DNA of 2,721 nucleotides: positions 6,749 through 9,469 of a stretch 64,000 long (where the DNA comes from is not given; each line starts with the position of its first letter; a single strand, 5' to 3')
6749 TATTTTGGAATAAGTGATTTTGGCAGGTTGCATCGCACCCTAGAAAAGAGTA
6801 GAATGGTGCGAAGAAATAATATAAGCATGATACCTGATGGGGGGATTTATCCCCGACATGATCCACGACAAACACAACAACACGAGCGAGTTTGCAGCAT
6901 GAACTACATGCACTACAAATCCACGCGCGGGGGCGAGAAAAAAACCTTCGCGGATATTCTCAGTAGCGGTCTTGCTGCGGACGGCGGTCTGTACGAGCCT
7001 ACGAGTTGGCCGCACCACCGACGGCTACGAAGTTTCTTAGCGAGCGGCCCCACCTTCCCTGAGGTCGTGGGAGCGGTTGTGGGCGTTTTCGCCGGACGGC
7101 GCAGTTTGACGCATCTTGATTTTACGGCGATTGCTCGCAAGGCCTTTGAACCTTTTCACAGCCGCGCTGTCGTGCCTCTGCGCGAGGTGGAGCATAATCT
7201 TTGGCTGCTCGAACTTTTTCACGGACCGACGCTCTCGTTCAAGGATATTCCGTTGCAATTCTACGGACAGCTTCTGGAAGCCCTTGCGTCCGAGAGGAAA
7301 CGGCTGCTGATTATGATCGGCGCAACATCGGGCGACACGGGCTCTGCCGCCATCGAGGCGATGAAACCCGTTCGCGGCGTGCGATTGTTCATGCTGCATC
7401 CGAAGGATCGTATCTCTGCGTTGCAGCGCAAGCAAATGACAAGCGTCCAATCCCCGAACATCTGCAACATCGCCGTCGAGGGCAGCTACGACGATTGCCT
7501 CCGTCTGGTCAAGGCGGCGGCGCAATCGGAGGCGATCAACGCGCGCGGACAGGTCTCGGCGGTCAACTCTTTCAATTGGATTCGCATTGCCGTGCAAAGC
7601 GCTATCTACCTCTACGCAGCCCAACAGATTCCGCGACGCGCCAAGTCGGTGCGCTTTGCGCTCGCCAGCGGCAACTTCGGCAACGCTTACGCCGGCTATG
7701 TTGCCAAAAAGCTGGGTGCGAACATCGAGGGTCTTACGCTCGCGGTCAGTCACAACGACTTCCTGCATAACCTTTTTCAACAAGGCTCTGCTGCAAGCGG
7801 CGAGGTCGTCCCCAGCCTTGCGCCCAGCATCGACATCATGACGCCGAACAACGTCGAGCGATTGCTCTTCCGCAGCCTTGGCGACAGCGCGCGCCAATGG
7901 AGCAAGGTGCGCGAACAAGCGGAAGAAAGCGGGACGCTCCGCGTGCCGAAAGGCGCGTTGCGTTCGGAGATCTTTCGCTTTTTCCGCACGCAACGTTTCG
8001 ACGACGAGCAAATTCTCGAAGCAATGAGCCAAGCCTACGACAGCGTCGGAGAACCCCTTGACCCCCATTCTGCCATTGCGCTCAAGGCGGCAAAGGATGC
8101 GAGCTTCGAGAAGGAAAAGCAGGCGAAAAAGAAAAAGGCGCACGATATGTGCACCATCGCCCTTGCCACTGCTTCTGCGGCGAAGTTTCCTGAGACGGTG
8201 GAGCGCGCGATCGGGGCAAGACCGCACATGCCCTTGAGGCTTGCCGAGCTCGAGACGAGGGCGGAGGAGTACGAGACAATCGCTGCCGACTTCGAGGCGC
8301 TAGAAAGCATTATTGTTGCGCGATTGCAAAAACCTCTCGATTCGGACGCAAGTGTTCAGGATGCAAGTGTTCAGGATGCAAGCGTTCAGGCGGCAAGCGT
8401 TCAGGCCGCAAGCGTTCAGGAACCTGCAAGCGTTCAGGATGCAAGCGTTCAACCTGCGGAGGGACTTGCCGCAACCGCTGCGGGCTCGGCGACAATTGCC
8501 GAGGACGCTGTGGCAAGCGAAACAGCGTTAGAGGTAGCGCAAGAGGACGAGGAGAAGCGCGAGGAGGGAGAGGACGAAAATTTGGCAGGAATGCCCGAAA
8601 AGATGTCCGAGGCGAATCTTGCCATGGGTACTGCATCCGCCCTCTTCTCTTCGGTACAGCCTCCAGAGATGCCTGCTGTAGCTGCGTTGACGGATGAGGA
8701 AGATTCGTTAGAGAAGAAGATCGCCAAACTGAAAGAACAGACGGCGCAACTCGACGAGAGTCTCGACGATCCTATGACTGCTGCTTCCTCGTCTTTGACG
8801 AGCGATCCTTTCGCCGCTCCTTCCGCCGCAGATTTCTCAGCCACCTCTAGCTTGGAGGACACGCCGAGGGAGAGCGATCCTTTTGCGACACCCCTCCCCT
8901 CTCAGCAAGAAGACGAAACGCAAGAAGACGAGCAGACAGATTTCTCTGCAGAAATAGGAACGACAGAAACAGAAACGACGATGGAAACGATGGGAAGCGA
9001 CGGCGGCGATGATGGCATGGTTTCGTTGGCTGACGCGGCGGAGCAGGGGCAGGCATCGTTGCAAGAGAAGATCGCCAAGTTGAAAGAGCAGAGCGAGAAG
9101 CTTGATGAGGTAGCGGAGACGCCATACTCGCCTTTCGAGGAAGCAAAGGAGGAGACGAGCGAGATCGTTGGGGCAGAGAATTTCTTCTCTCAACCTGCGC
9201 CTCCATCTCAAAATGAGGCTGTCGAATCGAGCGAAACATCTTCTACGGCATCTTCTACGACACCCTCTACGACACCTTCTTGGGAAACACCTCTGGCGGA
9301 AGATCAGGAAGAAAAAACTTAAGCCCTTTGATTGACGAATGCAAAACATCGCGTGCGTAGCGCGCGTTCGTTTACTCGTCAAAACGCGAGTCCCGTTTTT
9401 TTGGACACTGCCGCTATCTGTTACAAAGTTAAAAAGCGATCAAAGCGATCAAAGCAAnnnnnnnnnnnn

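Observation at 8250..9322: Threonine synthase fused in-frame to a 330-aa acidic, tandem-repeat tail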

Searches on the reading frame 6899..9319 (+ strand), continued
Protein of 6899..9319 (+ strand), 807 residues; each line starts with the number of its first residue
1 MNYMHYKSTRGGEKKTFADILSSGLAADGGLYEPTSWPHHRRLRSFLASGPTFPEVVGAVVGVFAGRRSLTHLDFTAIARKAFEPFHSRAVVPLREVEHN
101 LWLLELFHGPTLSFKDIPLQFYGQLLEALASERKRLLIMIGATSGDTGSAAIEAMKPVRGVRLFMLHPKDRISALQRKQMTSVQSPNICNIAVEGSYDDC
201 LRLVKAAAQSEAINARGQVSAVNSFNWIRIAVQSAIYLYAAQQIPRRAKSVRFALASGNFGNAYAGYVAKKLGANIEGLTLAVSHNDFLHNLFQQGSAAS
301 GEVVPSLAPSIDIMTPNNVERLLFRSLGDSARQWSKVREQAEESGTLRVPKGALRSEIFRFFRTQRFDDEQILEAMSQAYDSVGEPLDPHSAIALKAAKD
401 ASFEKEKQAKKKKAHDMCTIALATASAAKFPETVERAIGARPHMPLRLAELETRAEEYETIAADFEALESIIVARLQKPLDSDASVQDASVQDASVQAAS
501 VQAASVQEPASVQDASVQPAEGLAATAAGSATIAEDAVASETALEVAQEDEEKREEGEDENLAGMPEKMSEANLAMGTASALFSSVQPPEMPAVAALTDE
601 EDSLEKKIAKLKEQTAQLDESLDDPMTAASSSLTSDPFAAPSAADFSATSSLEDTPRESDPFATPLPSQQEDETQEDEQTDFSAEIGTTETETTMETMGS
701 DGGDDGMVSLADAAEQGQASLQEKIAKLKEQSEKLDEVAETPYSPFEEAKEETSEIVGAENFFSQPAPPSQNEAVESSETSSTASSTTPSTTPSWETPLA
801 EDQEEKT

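Call 26: find_encoding_contigs(protein=P0003, flank=3000, max_places=1)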
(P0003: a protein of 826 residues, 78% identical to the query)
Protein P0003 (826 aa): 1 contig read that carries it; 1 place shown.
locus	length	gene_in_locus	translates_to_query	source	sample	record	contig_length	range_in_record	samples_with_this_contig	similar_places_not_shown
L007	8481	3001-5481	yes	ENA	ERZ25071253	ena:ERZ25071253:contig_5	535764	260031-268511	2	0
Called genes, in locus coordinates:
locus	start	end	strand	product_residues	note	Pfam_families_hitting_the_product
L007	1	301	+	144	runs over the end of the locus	-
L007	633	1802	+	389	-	PF00155:Aminotran_1_2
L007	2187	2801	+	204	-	PF03167:UDG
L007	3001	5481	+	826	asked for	PF14821:Thr_synth_N, PF00291:PALP, PF24857:THR4_C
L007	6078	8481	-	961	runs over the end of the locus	PF02739:5_3_exonuc_N, PF01367:5_3_exonuc, PF01612:DNA_pol_A_exo1, PF00476:DNA_pol_A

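Call 27: find_encoding_contigs(protein=P0004, flank=3000, max_places=1)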
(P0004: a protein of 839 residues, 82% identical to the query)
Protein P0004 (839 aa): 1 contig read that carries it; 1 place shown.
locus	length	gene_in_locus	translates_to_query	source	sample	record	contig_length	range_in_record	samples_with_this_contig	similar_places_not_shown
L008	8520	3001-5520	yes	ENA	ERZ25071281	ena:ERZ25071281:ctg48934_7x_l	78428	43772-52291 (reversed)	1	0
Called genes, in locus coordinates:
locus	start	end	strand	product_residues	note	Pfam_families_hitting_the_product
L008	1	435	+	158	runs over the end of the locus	-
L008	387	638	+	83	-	PF07927:HicA_toxin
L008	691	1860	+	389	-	PF00155:Aminotran_1_2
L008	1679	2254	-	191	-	-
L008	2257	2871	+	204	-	PF03167:UDG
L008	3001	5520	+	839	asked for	PF14821:Thr_synth_N, PF00291:PALP, PF24857:THR4_C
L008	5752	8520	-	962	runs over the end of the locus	PF02739:5_3_exonuc_N, PF01367:5_3_exonuc, PF01612:DNA_pol_A_exo1, PF00476:DNA_pol_A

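Call 33: predict_structure(alignment_id=A1)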
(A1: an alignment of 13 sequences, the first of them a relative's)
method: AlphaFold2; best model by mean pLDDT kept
length: 807 residues; sequences in the alignment: 13
mean_pLDDT: 67.1   pTM: 0.61
mean pLDDT of the five models: 67.1, 65.3, 64.3, 64.0, 63.5
residues with pLDDT >= 90: 258; 70-90: 212; 50-70: 68; < 50: 269
segments of 3 or more residues with pLDDT < 50: 488-518, 520-601, 624-710, 740-807
pLDDT, mean of each block of 10 residues (from residue 1): 83 88 80 85 86 95 84 92 87 89 93 92 89 83 83 89 89 80 89 88 87 86 78 95 83 87 93 92 85 89 66 67 93 94 92 92 92 96 92 94 68 71 92 93 88 88 95 89 55 36 30 31 29 28 30 30 30 28 29 34 72 79 42 32 30 32 33 29 27 27 38 53 75 65 35 28 33 28 31 30 33
secondary structure, 60 per line:
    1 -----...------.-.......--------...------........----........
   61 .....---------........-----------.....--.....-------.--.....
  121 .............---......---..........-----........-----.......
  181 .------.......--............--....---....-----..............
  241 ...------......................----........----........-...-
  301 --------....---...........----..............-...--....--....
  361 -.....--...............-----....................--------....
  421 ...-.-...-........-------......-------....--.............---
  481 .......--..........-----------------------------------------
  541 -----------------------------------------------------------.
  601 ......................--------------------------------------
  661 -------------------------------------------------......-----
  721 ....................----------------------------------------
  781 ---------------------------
elements in order (helices of 4 or more, strands of 3 or more residues): E6-8 H17-23 E32-34 H41-48 H53-65 H75-82 E94-98 E101-105 H116-133 E137-142 H146-155 E161-168 H174-181 E188-194 H197-208 H211-214 E218-221 H227-243 E250-256 H257-271 E276-283 H288-295 E297-299 H309-312 H316-326 H331-344 E346-348 H351-354 H357-360 E362-366 H369-383 H389-408 E417-423 H431-438 H446-451 E459-462 H465-477 H481-487 H490-499 H600-622 H710-715 H721-740

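Call 34: search_solved_structures(query=window:6899-9319:+, max_evalue=0.001, show_alignments=1)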
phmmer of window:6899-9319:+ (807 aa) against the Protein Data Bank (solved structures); distinct sequences matched with E-value up to 0.001: 6.
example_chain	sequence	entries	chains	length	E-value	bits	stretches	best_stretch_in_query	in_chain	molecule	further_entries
4f4f_A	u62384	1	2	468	2e-79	271.4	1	4-470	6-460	Threonine synthase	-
1kl7_A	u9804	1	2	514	2.3e-68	234.8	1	6-449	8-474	Threonine Synthase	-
3v7n_A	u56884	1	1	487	2.1e-67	231.7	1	4-474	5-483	Threonine synthase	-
8g1y_A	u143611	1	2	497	3.6e-46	161.5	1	5-442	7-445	Threonine synthase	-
1vb3_A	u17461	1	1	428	1.5e-39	139.6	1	13-322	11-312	Threonine synthase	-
1e5x_A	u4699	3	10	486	9.5e-07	31.1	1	100-272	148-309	THREONINE SYNTHASE | THREONINE SYNTHASE 1, CHLOROPLASTIC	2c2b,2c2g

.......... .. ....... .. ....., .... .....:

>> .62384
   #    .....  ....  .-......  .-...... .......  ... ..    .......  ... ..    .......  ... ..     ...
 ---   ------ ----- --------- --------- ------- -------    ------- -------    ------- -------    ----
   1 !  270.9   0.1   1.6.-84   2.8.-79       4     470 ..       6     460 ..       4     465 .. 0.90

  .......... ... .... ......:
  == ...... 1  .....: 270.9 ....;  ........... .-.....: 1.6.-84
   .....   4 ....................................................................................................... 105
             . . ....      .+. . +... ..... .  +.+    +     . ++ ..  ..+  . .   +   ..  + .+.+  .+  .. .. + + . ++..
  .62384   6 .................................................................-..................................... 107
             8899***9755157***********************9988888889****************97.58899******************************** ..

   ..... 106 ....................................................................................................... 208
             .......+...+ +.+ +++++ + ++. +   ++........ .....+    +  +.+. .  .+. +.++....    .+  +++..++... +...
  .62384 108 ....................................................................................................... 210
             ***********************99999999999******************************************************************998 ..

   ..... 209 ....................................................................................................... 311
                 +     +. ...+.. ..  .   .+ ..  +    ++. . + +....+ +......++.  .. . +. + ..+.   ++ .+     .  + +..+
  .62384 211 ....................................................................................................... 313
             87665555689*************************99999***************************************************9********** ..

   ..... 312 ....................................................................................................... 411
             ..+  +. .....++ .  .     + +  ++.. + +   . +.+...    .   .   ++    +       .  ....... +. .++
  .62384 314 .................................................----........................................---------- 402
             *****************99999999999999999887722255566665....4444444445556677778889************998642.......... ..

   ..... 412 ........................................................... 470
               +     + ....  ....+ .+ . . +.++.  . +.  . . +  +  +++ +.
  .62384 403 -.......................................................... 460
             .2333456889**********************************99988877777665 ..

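Call 55: list_cluster_members(proteins=[P0001, P0002, P0010])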
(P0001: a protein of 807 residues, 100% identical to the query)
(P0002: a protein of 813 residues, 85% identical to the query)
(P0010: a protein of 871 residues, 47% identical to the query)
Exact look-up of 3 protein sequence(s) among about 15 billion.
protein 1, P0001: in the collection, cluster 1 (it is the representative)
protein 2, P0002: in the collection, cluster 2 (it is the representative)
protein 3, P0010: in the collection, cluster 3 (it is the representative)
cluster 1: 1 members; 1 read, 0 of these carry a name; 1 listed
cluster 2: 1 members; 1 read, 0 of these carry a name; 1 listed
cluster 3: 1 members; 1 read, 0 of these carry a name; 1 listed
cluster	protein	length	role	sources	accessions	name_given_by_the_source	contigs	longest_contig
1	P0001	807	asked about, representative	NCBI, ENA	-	-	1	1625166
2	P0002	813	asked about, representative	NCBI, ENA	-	-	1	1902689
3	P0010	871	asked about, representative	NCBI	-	-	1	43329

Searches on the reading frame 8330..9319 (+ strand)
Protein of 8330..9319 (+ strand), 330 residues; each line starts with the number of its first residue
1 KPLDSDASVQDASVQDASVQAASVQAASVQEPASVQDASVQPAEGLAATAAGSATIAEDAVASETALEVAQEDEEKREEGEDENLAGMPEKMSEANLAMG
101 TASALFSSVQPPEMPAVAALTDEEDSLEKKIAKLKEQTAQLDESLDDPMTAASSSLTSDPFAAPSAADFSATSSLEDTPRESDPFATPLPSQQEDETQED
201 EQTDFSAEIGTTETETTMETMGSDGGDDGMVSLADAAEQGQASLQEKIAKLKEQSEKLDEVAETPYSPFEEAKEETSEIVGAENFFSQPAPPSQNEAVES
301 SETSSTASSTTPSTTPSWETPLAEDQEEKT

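Call 4: search_protein_families(library=pfam, proteins=[window:8330-9319:+], max_evalue=1)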
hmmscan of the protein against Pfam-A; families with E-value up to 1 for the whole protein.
window:8330-9319:+ (330 aa): 14 families
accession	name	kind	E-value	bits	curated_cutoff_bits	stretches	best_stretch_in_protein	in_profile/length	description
PF07544.18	Med9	-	0.031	14.8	26.9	0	242-265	29-52/80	RNA polymerase II transcription mediator complex subunit 9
PF16326.10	ABC_tran_CTD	-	0.067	13.9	32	1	125-150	11-36/69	ABC transporter C-terminal domain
PF20503.3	DUF6730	-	0.077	14.4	27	0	55-97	36-78/82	Family of unknown function (DUF6730)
PF02996.22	Prefoldin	-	0.079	13.4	23.2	0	238-277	76-115/120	Prefoldin subunit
PF09278.17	MerR-DNA-bind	-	0.12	13.5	25.4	0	125-143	39-57/65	MerR, DNA binding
PF03961.19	FapA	-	0.13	12.2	31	0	63-148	141-229/272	Flagellar Assembly Protein A beta solenoid domain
PF00903.31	Glyoxalase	-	0.19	12.6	20.6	1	98-160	66-114/121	Glyoxalase/Bleomycin resistance protein/Dioxygenase superfamily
PF11559.13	ADIP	-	0.22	12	34.3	0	119-146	63-90/151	Afadin- and alpha -actinin-Binding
PF00261.25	Tropomyosin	-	0.24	11.2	38.6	0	193-278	13-80/242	Tropomyosin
PF01813.22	ATP-synt_D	-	0.28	11.5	25.7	0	120-171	19-69/196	ATP synthase subunit D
PF10211.14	Ax_dynein_light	-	0.47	10.9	26.4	0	236-278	116-158/187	Axonemal dynein light chain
PF04977.20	DivIC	-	0.49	10.7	28.9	0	122-142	24-44/80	Septum formation initiator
PF00170.26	bZIP_1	-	0.59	10.7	27.6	0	117-142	35-60/64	bZIP transcription factor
PF18210.6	Knl1_RWD_C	-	0.65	10.6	27.8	0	120-145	2-27/151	Knl1 RWD C-terminal domain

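Call 5: search_protein_families(library=ncbifam, proteins=[window:8330-9319:+], max_evalue=1)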
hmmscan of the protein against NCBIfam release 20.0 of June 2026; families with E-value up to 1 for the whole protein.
window:8330-9319:+ (330 aa): 4 families
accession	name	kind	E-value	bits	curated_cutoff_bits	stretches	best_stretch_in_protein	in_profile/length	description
NF047408.1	SA0632_fam_LP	equivalog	0.0029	17.2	70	2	238-261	35-58/68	SA0632 family lipoprotein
TIGR04523.1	Mplasa_alph_rch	subfamily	0.0054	14.7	270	1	237-280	622-665/745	helix-rich protein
NF041849.1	trans_regNmlR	equivalog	0.16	12.1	175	0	117-146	81-110/117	stress response transcriptional regulator NmlR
NF007459.0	PRK10034.1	equivalog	0.52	9.3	647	1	17-58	360-401/447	gluconate permease GntP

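Call 14: find_related_loci(query=A2, collection=genome_contigs, flank=6000)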
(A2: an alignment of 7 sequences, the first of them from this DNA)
Query A2 (330 aa) in genome_contigs; peptide patterns used: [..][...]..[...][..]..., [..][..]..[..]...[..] (x = any residue, [..] = any of these).
599 stretches matched a pattern (row limit reached: there are more); 3 encode a relative of the query (tblastn E <= 1e-3); 3 distinct loci.
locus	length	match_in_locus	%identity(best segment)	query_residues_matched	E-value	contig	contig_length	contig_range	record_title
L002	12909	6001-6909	73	1-302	3e-106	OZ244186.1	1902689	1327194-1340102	MAG: Alphaproteobacteria bacterium isolate 2c0f1b17-f0ed-4009-9260-e7fb00a153c3 genome assembly, chromosome: 1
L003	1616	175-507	40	230-295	5e-14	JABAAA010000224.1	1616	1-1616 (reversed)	MAG: Alphaproteobacteria bacterium isolate bin109s NODE_224_length_1616_cov_9.754476, whole genome shotgun sequence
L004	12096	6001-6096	69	232-263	4e-7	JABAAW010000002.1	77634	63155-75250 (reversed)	MAG: Alphaproteobacteria bacterium isolate bin27s NODE_2_length_77634_cov_36.830805, whole genome shotgun sequence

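Call 20: find_homologous_proteins(query=A2, max_evalue=0.01)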
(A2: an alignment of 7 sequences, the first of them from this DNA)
Query A2 (7 sequences) (330 aa, profile of the alignment): 2 proteins with E <= 0.01 among 8000 candidates.
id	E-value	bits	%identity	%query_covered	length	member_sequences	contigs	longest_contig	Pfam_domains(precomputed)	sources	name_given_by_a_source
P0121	6.8e-92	327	42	56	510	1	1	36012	PF24857.2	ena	-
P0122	6.9e-24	103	76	12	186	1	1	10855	-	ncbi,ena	-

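Call 32: search_protein_representatives(alignment_id=A2)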
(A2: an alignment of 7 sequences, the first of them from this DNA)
Query: 7 sequences, 390 profile positions. Proteins with E-value up to 0.001 (for the whole library): 4; up to 1e-10: 4; up to 1e-30: 3. The best 4 are listed.
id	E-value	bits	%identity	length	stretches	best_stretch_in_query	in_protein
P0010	6.6e-117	407.9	-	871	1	1-390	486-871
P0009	3.8e-111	389.0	-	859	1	1-388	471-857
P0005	1.7e-107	377.0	-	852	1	1-390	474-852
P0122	2.2e-24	103.3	-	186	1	260-382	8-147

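Call 47: find_related_loci(query=A2, collection=metagenome_contigs, flank=4000)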
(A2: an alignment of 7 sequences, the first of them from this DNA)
Query A2 (330 aa) in metagenome_contigs; peptide patterns used: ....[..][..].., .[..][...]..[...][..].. (x = any residue, [..] = any of these).
600 stretches matched a pattern, but none encodes a relative of the query by tblastn (E <= 1e-3).

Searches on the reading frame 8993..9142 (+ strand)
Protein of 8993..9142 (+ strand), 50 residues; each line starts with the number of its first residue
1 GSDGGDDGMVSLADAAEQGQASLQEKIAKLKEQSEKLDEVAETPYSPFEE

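Call 60: find_homologous_proteins(query=A6, max_evalue=10)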
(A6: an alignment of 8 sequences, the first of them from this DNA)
Query A6 (8 sequences): 6705 candidates shared short words with the query, none scored E <= 10.
